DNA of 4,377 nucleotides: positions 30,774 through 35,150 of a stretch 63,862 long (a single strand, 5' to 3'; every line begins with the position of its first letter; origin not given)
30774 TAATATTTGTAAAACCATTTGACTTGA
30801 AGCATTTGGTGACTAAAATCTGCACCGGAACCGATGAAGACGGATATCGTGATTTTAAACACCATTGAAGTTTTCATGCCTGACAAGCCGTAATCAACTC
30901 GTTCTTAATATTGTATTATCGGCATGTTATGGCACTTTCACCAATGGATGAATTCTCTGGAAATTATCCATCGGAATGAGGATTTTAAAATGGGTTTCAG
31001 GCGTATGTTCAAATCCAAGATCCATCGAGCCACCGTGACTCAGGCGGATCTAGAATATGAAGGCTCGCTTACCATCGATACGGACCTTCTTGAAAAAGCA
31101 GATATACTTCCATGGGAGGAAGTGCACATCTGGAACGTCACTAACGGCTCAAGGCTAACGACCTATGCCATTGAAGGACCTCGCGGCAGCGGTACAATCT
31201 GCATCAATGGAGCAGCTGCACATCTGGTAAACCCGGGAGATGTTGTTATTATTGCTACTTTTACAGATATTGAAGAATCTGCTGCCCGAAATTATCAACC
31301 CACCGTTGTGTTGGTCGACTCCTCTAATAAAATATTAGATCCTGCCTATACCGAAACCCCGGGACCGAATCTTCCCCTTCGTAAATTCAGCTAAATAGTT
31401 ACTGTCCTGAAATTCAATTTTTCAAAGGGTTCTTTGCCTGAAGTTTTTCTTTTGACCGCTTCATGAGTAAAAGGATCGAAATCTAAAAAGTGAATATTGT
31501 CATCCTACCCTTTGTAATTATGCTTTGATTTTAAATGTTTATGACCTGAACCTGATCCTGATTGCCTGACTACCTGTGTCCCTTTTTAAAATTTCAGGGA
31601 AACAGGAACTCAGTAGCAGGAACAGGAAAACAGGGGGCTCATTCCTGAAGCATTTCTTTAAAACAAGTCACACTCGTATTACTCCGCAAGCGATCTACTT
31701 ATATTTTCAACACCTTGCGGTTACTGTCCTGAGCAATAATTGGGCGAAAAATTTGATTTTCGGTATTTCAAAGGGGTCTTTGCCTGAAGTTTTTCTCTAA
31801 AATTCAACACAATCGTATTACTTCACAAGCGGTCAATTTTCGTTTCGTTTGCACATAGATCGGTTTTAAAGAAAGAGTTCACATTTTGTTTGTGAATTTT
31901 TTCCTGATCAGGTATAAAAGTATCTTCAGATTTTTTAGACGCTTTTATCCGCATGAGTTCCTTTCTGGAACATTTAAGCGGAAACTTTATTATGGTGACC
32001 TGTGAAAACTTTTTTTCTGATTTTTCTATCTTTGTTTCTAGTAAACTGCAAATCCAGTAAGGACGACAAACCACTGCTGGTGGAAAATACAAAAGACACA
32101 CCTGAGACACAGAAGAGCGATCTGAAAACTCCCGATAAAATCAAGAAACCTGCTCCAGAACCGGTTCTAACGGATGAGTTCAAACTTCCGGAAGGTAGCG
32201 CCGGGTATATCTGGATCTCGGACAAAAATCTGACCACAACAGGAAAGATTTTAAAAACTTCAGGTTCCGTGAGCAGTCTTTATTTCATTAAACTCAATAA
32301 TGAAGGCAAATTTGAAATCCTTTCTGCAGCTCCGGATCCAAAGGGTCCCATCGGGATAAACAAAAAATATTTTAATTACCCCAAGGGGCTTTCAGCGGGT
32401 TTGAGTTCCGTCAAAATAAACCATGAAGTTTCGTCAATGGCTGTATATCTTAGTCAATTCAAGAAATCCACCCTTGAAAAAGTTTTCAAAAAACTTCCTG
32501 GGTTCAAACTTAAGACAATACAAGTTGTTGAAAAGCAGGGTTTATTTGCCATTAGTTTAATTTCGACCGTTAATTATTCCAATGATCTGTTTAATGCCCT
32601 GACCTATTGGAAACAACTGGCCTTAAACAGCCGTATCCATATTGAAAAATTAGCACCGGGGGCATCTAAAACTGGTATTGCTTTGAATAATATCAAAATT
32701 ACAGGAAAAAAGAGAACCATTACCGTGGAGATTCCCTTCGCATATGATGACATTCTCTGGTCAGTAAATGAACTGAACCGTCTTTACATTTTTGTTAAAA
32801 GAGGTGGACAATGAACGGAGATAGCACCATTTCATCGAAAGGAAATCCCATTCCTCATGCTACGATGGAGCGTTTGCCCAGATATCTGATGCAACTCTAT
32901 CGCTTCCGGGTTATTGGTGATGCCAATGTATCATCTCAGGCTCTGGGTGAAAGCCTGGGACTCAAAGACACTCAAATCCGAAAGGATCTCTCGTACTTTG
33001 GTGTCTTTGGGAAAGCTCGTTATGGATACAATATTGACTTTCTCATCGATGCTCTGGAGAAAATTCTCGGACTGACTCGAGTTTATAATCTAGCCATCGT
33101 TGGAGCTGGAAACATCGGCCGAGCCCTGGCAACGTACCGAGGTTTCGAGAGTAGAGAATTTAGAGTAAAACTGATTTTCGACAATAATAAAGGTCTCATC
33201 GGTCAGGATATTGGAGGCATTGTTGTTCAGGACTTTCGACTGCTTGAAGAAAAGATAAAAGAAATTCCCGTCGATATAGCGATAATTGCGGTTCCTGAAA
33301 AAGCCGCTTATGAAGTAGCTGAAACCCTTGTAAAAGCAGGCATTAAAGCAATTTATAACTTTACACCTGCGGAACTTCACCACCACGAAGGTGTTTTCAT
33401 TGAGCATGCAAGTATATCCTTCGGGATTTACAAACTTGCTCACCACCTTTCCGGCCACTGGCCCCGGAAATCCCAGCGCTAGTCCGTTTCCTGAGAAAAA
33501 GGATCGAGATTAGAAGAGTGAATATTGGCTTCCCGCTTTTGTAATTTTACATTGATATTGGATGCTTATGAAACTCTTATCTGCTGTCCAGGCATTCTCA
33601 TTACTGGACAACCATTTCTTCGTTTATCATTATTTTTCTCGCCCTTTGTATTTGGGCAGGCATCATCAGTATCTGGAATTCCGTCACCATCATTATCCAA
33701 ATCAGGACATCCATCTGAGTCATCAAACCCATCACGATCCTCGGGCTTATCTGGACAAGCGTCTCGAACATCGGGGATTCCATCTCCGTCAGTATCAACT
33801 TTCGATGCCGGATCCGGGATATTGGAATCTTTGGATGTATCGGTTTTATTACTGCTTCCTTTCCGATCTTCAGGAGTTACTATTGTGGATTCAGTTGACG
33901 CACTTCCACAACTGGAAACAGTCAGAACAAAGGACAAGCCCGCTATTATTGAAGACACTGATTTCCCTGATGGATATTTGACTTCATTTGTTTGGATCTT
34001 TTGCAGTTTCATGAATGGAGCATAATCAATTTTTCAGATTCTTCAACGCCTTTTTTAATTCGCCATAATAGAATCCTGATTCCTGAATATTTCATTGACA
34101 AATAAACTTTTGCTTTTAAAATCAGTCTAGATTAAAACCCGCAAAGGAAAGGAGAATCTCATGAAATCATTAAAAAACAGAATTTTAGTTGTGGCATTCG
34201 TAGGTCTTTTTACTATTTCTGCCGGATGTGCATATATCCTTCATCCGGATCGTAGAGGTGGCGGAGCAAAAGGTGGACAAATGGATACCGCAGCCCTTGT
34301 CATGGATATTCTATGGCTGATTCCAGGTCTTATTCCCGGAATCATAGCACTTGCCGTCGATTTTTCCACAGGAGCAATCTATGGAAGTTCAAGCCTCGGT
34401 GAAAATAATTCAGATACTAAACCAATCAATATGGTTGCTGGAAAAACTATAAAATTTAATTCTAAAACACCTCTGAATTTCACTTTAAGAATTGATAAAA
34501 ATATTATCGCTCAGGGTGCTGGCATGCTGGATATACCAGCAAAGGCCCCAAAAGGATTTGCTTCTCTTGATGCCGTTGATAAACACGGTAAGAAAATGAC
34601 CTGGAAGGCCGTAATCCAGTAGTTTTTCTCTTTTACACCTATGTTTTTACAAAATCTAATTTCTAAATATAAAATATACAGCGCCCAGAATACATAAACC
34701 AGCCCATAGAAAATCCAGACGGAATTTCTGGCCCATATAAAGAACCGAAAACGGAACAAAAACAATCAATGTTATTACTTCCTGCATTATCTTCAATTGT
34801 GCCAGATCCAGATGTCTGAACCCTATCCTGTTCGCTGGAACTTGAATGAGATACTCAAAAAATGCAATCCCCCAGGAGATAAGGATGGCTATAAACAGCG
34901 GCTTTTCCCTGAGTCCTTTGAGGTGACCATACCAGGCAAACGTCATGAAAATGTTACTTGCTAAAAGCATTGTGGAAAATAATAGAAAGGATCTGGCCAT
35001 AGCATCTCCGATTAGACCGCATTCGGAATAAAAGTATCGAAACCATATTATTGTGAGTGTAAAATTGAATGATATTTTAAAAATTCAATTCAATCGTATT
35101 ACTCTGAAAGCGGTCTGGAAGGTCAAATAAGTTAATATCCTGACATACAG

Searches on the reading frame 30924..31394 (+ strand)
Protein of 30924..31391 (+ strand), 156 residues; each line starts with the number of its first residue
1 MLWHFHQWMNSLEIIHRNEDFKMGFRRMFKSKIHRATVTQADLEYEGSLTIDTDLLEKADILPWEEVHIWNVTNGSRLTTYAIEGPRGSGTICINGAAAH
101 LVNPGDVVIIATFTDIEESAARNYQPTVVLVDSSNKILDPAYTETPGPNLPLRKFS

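Call 57: search_protein_families(library=pfam, proteins=[window:30924-31391:+], max_evalue=0.001)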
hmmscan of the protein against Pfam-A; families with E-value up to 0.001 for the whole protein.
window:30924-31391:+ (156 aa): 1 family
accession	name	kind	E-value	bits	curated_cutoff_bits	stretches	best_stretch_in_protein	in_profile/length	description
PF02261.22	Asp_decarbox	-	1.1e-49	167.6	25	1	26-137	3-114/115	Aspartate decarboxylase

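Call 67: search_protein_families(library=ncbifam, proteins=[window:30924-31391:+])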
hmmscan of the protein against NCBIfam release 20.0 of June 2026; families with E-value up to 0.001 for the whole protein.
window:30924-31391:+ (156 aa): 1 family
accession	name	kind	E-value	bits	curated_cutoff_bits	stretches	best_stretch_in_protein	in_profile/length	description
TIGR00223.1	panD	equivalog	2.9e-45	153.2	106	1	26-140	3-117/126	aspartate 1-decarboxylase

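Call 70: find_encoding_contigs(protein=window:30990-31394:+, flank=3000, max_places=8)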
Protein window:30990-31394:+ (134 aa): 4 contigs read that carry it; 2 places shown.
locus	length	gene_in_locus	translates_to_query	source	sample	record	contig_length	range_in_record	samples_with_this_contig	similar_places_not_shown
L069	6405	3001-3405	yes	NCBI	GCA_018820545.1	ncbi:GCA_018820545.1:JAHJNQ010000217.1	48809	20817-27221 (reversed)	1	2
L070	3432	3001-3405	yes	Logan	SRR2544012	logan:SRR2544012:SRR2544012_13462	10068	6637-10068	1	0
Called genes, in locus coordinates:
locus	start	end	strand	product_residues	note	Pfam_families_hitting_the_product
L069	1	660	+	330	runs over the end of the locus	PF00534:Glycos_transf_1 (weak)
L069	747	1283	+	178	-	PF00227:Proteasome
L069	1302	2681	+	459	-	PF13401:AAA_22 (faint), PF00004:AAA (weak), PF07728:AAA_5 (faint), PF07724:AAA_2, PF00004:AAA (weak)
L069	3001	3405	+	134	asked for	PF02261:Asp_decarbox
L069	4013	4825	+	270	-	-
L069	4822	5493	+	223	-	PF06971:Put_DNA-bind_N, PF02629:CoA_binding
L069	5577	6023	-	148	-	PF02412:TSP_3 (faint)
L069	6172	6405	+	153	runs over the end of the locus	-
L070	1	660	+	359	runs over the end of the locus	PF00534:Glycos_transf_1 (weak)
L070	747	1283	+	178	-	PF00227:Proteasome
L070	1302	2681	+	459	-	PF13401:AAA_22 (faint), PF00004:AAA (weak), PF07728:AAA_5 (faint), PF07724:AAA_2, PF00004:AAA (weak)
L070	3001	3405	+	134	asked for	PF02261:Asp_decarbox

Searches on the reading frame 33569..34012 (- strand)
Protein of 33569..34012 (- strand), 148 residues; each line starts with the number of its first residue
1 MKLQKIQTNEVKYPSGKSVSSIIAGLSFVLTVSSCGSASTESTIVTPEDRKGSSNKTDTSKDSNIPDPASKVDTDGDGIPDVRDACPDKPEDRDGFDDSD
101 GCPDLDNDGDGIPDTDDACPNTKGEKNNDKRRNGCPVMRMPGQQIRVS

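Call 91: search_protein_representatives(protein=window:33569-34012:-)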
Query: 148 residues. Proteins with E-value up to 0.001 (for the whole library): 11732; up to 1e-10: 4976; up to 1e-30: 449. The best 150 are listed.
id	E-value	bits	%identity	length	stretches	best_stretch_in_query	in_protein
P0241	7.2e-88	308.5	49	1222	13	66-136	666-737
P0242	9.7e-78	275.6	100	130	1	20-148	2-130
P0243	7.7e-65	233.7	48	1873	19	71-135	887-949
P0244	1.2e-64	233.1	49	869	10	51-136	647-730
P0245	1.1e-63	230.0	64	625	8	73-121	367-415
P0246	4.5e-62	224.8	50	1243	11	61-138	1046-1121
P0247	6.8e-61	220.9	59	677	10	75-122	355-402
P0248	5.4e-59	214.8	50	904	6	66-136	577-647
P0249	2.6e-58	212.5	62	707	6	75-143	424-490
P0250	7.1e-58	211.1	69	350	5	67-120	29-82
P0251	2.5e-56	206.2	49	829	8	70-142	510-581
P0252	1.2e-55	203.9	56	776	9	68-120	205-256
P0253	1.6e-55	203.5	55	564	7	75-136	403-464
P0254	3.9e-55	202.3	66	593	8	73-122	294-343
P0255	3.9e-54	199.0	63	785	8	71-121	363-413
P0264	4.2e-51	189.2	70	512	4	73-137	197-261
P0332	4.6e-41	156.6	71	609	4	73-145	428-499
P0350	1.3e-39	151.9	59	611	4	73-146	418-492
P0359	4.9e-39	150.0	71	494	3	73-137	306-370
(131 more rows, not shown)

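Call 93: search_protein_families(library=pfam, proteins=[P0332, P0350, P0359, P0264, window:33569-34012:-], max_evalue=0.001)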
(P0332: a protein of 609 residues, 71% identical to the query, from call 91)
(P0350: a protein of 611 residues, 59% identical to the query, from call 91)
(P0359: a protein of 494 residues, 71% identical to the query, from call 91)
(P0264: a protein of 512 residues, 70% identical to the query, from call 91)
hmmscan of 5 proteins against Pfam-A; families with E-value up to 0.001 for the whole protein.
P0332 (609 aa): 3 families
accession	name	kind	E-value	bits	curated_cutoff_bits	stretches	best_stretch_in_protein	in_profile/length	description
PF00691.25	OmpA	-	1.8e-19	70.3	27.2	1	507-601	2-98/98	OmpA family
PF02412.23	TSP_3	-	6.3e-11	42.2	25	0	446-480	1-34/36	Thrombospondin type 3 repeat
PF03380.19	DUF282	-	0.00012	22.4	22.8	0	464-480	15-31/38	Caenorhabditis protein of unknown function, DUF282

P0350 (611 aa): 3 families
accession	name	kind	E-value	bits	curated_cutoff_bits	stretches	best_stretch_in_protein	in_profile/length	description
PF00691.25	OmpA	-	6.8e-24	84.5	27.2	1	499-594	2-98/98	OmpA family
PF02412.23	TSP_3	-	2.1e-10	40.6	25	0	340-370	4-33/36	Thrombospondin type 3 repeat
PF05359.17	DUF748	-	0.00045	18.8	50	0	495-539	879-922/1037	Domain of Unknown Function (DUF748)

P0359 (494 aa): 4 families
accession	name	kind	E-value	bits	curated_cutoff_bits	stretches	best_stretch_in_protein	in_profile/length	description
PF00691.25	OmpA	-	1.4e-21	77.1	27.2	1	388-482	2-98/98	OmpA family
PF02412.23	TSP_3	-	1.1e-11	44.6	25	0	325-358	2-34/36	Thrombospondin type 3 repeat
PF13505.12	OMP_b-brl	-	6.1e-09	36.7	28.7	1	39-186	11-149/175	Outer membrane protein beta-barrel domain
PF05359.17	DUF748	-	0.00075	18.1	50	0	383-426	878-921/1037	Domain of Unknown Function (DUF748)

P0264 (512 aa): 1 family
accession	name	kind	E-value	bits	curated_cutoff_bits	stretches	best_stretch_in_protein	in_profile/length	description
PF02412.23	TSP_3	-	8.6e-09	35.4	25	0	257-283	10-33/36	Thrombospondin type 3 repeat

window:33569-34012:- (148 aa): 1 family
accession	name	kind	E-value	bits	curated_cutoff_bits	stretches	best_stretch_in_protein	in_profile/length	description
PF02412.23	TSP_3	-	5.6e-06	26.4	25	0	73-91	15-33/36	Thrombospondin type 3 repeat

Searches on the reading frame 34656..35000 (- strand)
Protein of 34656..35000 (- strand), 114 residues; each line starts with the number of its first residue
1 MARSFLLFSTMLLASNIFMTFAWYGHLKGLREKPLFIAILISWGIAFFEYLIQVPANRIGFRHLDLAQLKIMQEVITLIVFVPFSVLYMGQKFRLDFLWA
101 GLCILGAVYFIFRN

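Call 57: search_protein_families(library=pfam, proteins=[window:34659-35000:-], max_evalue=0.001)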
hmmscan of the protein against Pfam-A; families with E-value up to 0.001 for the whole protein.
window:34659-35000:- (114 aa): 1 family
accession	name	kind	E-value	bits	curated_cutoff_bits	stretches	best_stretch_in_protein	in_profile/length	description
PF04342.18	DMT_6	-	8.4e-47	158.2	25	1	11-112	4-104/104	Putative member of DMT superfamily (DUF486)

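Call 71: find_encoding_contigs(protein=window:34656-35000:-, flank=3000, max_places=8)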
Protein window:34656-35000:- (114 aa): 4 contigs read that carry it; 1 place shown.
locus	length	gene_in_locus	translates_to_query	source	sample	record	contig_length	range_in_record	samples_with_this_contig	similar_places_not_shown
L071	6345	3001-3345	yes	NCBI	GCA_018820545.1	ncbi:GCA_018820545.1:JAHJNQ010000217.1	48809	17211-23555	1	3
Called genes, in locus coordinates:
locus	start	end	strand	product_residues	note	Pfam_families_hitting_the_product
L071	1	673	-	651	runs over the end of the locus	PF17957:Big_7 (faint)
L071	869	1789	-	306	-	-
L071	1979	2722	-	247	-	PF01325:Fe_dep_repress, PF02742:Fe_dep_repr_C, PF04023:FeoA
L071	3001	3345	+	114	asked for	PF04342:DMT_6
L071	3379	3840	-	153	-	-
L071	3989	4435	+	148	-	PF02412:TSP_3 (faint)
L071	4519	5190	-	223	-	PF06971:Put_DNA-bind_N, PF02629:CoA_binding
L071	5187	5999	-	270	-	-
